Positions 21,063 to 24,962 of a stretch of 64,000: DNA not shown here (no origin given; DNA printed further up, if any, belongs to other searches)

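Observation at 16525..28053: Three-gene envelope operon built around a 3187-aa protein with no recognisable catalytic domain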

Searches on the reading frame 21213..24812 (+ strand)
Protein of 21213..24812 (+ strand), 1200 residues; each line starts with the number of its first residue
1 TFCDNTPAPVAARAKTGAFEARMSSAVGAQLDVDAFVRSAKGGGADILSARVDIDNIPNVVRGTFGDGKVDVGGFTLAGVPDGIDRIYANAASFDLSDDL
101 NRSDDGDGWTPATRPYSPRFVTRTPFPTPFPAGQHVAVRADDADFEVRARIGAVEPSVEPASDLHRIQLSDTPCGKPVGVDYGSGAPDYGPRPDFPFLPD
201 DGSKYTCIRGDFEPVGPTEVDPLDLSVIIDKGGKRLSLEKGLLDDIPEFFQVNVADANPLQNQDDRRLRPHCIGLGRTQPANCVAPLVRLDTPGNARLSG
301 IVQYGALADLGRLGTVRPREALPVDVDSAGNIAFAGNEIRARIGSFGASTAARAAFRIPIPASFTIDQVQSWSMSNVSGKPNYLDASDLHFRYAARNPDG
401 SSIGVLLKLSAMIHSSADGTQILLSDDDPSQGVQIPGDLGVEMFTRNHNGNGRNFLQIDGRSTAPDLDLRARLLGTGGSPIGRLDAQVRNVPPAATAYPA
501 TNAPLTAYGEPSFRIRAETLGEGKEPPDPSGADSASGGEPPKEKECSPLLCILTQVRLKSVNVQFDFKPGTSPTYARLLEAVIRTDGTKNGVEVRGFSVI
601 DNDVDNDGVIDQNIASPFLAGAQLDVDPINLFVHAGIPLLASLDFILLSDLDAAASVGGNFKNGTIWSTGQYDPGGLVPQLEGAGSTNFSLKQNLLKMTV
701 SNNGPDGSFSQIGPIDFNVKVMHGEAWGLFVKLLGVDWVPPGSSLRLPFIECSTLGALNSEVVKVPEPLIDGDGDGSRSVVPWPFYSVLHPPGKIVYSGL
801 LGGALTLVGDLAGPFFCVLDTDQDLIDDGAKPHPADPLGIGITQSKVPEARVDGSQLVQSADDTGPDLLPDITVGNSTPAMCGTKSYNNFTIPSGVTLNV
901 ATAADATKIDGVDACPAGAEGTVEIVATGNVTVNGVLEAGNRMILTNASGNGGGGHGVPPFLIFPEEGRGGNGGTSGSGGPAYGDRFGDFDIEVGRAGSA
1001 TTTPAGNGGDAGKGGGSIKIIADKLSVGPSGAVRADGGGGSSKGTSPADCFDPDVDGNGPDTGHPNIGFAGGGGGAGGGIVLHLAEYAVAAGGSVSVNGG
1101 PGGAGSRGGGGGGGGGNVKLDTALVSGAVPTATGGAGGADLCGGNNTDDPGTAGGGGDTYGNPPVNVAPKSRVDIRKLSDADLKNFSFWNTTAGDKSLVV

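Call 39: predict_structure(alignment_id=A3)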
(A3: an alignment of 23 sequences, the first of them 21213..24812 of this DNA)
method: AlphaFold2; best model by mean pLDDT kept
length: 1200 residues; sequences in the alignment: 23
mean_pLDDT: 76.5   pTM: 0.62
mean pLDDT of the five models: 76.5, 74.6, 73.9, 71.4, 70.4
residues with pLDDT >= 90: 183; 70-90: 707; 50-70: 194; < 50: 116
segments of 3 or more residues with pLDDT < 50: 1-4, 500-508, 533-542, 602-611, 668-672, 771-773, 854-868, 958-965, 1060-1063, 1171-1200
pLDDT, mean of each block of 10 residues (from residue 1): 50 70 70 84 83 83 83 85 82 79 69 84 63 77 86 67 86 84 73 80 88 76 88 89 87 89 67 74 88 89 92 85 68 79 88 91 90 69 79 86 87 88 86 88 88 90 87 78 87 70 44 90 64 44 60 77 90 87 83 88 48 78 84 75 84 86 54 58 90 86 84 81 84 86 80 63 60 65 82 84 81 81 73 81 75 49 41 85 85 92 79 78 83 91 63 66 56 76 54 77 74 87 89 90 69 51 63 88 86 89 87 85 81 86 58 79 55 42 35 28
secondary structure, 60 per line:
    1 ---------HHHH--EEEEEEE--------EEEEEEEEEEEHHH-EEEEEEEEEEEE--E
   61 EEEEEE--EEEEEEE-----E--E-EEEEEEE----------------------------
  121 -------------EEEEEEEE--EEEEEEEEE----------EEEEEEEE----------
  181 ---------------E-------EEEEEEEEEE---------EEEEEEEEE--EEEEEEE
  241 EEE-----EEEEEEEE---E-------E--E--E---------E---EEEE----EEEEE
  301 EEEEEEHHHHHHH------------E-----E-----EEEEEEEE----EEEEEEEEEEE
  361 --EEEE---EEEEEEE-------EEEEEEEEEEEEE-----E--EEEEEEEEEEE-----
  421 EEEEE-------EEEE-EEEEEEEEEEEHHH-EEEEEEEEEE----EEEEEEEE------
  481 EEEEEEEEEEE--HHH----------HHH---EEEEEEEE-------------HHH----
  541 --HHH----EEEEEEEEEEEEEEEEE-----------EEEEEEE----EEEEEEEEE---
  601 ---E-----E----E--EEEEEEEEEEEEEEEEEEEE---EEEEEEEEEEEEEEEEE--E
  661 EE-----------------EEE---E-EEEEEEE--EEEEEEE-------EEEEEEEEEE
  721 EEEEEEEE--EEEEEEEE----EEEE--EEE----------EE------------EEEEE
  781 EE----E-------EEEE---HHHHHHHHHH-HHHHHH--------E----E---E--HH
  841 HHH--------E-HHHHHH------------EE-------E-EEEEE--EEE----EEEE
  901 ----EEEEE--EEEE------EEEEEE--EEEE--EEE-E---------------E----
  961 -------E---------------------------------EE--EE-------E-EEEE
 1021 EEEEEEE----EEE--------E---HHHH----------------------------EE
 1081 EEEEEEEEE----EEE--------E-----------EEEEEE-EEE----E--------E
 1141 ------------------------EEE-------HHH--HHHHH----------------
elements in order (helices of 4 or more, strands of 3 or more residues): H10-13 E16-22 E31-41 E46-57 E60-66 E69-75 E86-92 E134-141 E144-152 E163-170 E204-213 E223-231 E234-243 E249-256 E288-291 E296-306 H307-313 E338-345 E350-360 E363-366 E370-376 E384-396 E405-415 E421-425 E433-436 E438-448 E453-462 E467-474 E481-491 E513-520 E550-566 E578-584 E589-597 E618-637 E641-657 E660-662 E680-682 E688-694 E697-703 E711-728 E731-738 E743-746 E749-751 E776-782 E795-798 H802-811 H813-818 H839-843 H854-859 E883-887 E890-892 E897-900 E905-909 E912-915 E922-927 E930-933 E936-938 E1017-1027 E1032-1034 H1047-1050 E1079-1089 E1094-1096 E1117-1122 E1124-1126 E1165-1167 H1180-1184

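Call 42: fold_search(model_id=the predicted structure, library=pdb)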
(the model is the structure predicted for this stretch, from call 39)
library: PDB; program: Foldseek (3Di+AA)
matches with E <= 10: 198; with E <= 0.001: 0
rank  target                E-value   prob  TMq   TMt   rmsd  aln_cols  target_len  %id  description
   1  9coo_A                6.9e-02  0.06  0.08  0.15  22.8       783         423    6  Nanobody 4 bound to Apolipoprotein B 100 (released 2024-12-25)
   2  7tt3_A                1.1e-01  0.02  0.05  0.07  32.3       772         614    8  BamABCDE bound to substrate EspP class 5 (released 2022-03-30)
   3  9dhe                  1.4e-01  0.06  0.08  0.11  28.0       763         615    6  The crystal structure on the heme/hemoglobin transporter ChuA, in complex with heme (released 2025-05-21)
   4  9dir_B                1.5e-01  0.06  0.07  0.11  28.3       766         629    6  Cryo-EM structure of the heme/hemoglobin transporter ChuA, in complex with de novo designed binder G7 (released 2025-05-21)
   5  5ljo_A                1.6e-01  0.02  0.04  0.06  32.4       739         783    7  E. coli BAM complex (BamABCDE) by cryoEM (released 2016-10-12)
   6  8s34_A                1.9e-01  0.02  0.05  0.08  33.0       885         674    7  Ferric-mycobactin receptor (FemA) in complex with aeruginic acid (released 2025-02-26)
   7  8h1r_D                2.9e-01  0.01  0.05  0.06  34.5       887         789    7  Crystal structure of LptDE-YifL complex (released 2023-10-25)
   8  9e9r                  2.9e-01  0.01  0.04  0.02  36.5      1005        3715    8  The Structure of ApoB100 from Human Low-Density Lipoprotein (released 2024-12-18)
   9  8j07_i8               3.0e-01  0.01  0.04  0.04  27.9       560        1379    8  96nm repeat of human respiratory doublet microtubule and associated axonemal complexes (released 2023-07-26)
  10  7nri_A                3.4e-01  0.01  0.05  0.06  29.6       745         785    8  Structure of the darobactin-bound E. coli BAM complex (BamABCDE) (released 2021-04-21)
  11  9hg7_A                3.5e-01  0.01  0.04  0.06  32.6       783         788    7  BAM-SurA complex in the swing-out state (released 2025-04-16)
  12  9dis_B                3.9e-01  0.02  0.06  0.09  30.0       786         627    7  Cryo-EM structure of the heme/hemoglobin transporter ChuA, in complex with de novo designed binder H3 (released 2025-05-21)
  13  9ea7                  3.9e-01  0.01  0.05  0.02  33.5       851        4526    8  The Structure of ApoB100 from Human Low-Density Lipoprotein (released 2024-12-18)
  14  6jnf_A                4.1e-01  0.03  0.05  0.14  25.4       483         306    7  Cryo-EM structure of the translocator of the outer mitochondrial membrane (released 2019-10-16)
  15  1fcp_A                4.1e-01  0.01  0.06  0.08  33.0       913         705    8  FERRIC HYDROXAMATE UPTAKE RECEPTOR (FHUA) FROM E.COLI IN COMPLEX WITH BOUND FERRICHROME-IRON (released 1999-01-13)
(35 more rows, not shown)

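Call 81: fold_search(model_id=the predicted structure, library=viral)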
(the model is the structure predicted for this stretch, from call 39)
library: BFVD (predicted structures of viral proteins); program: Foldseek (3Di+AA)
matches with E <= 10: 156; with E <= 0.001: 4
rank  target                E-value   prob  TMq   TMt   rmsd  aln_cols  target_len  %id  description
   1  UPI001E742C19         1.5e-05  1.00  0.11  0.27  15.5       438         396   18  (no name look-up for this kind of identifier)
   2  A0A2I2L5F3            1.2e-04  1.00  0.12  0.16  12.9       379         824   17  Collagen-like protein [Orpheovirus IHUMI-LCC2]
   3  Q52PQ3                1.9e-04  0.08  0.04  0.04  35.7       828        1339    7  Possible phage tail protein [Xanthomonas phage Xp15]
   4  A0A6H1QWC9            8.6e-04  1.00  0.10  0.24  16.6       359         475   13  Uncharacterized protein (Fragment) [Ostreococcus mediterraneus virus 2]
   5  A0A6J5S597            1.7e-03  0.90  0.11  0.29  14.3       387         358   16  Uncharacterized protein [uncultured Caudovirales phage]
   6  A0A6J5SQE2            2.2e-03  0.91  0.09  0.22  19.5       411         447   13  Uncharacterized protein [uncultured Caudovirales phage]
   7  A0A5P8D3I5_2          1.5e-02  0.06  0.07  0.08  27.4       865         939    7  (no name in the UniProt tables at hand)
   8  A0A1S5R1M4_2          5.2e-02  0.01  0.03  0.04  40.7       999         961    8  Putative tail fiber protein [Pseudomonas phage phiPMW]
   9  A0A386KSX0            6.3e-02  0.03  0.04  0.05  28.6       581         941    8  Host specificity protein J [Caulobacter phage Kronos]
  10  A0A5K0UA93            8.2e-02  0.03  0.05  0.06  25.9       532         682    6  Uncharacterized protein [Yasminevirus sp. GU-2018]
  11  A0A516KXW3            1.1e-01  0.02  0.04  0.04  31.1       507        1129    8  (no name in the UniProt tables at hand)
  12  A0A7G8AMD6            1.2e-01  0.03  0.06  0.10  25.1       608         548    8  (no name in the UniProt tables at hand)
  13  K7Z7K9                1.5e-01  0.04  0.05  0.09  24.1       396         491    7  Uncharacterized protein [Megavirus courdo11]
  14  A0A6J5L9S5            2.1e-01  0.01  0.05  0.07  32.1       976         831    8  Repeat domain in Vibrio, Colwellia, Bradyrhizobium and Shewanella [uncultured Caudovirales phage]
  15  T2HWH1                2.8e-01  0.02  0.04  0.08  25.6       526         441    7  NSs protein [Lisianthus necrotic ringspot virus]
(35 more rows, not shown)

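Call 96: search_solved_structures(query=A3, max_evalue=1, show_alignments=0)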
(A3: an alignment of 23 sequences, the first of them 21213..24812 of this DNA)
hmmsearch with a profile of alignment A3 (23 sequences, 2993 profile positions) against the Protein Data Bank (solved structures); distinct sequences matched with E-value up to 1: 123 (the best 60 are shown).
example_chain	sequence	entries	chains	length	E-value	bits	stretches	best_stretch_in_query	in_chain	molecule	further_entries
2yn3_A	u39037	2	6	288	0.0005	19.9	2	2426-2487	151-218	PUTATIVE INNER MEMBRANE PROTEIN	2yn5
8pmz_B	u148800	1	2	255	0.028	14.1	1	2113-2174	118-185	scFv_p61.15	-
8pel_B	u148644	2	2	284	0.031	14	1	2119-2252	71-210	Exoribonuclease phosphorolytic domain-containing protein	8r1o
4kv5_J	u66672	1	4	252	0.047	13.3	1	2100-2167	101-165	Single-chain variable fragment GC1009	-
3osv_A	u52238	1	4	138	0.066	12.8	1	2914-2967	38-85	Flagellar basal-body rod modification protein FlgD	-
8yww_H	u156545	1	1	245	0.067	12.8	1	2111-2165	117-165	the scfv of H4D12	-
7ubs_H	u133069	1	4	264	0.069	12.8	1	2115-2226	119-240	230AS-26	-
7rk2_C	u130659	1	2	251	0.069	12.8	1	2111-2165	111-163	scFv 2D9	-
7ucq_H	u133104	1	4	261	0.076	12.7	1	2115-2179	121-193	230AS-18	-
6dzt_M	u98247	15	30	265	0.1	12.2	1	2111-2165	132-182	scFv | Single-chain variable fragment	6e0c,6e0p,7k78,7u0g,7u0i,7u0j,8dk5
9tay_Z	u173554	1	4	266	0.1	12.2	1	2111-2165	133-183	scFv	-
9udp_A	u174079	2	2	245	0.1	12.2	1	2113-2224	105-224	Single-chain Fv antibody of B2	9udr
5b3n_A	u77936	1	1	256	0.12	12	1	2111-2178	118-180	anti-H4K20me1_scFv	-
9udn_A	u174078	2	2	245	0.12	12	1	2113-2226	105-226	Single-chain Fv antibody of F8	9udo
22es_E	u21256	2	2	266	0.13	11.9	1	2112-2166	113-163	scFv16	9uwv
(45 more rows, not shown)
